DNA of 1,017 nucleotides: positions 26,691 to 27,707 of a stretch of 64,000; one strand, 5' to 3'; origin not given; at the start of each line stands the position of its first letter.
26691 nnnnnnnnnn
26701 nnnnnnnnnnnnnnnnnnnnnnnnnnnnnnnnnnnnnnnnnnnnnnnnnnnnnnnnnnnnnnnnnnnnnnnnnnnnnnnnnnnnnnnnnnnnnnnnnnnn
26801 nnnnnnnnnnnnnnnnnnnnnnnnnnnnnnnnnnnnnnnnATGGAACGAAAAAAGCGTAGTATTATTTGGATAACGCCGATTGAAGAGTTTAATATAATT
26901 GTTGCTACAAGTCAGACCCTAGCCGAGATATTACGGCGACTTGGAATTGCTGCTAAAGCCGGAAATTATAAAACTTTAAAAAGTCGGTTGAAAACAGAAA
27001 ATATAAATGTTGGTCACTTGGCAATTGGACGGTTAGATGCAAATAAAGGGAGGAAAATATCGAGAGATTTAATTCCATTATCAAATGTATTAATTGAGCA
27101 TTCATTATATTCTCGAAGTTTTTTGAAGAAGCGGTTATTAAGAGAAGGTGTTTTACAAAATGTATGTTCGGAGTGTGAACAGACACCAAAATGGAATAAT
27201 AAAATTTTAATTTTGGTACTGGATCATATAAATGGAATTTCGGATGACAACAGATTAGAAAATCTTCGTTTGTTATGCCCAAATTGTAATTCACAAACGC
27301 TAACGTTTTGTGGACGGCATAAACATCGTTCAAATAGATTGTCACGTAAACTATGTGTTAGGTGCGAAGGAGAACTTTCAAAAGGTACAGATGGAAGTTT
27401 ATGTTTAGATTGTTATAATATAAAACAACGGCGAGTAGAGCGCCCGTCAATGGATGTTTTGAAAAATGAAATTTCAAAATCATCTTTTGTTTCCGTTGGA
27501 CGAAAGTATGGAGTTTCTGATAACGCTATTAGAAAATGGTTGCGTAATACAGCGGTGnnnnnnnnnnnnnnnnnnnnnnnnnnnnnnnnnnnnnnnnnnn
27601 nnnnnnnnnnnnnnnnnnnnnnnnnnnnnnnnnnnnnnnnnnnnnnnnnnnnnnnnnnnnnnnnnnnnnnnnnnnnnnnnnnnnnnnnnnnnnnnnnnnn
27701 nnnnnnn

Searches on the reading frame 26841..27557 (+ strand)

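Call 48: search_protein_families(library=pfam, max_evalue=0.01, proteins=[window:26841-27557:+])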
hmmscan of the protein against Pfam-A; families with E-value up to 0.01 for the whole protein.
window:26841-27557:+ (239 aa): 2 families
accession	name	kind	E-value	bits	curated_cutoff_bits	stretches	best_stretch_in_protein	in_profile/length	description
PF13392.12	HNH_3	-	0.00012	22.1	24.8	1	125-145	19-39/46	HNH endonuclease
PF01844.29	HNH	-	0.002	18.7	21.4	1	109-152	1-43/47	HNH endonuclease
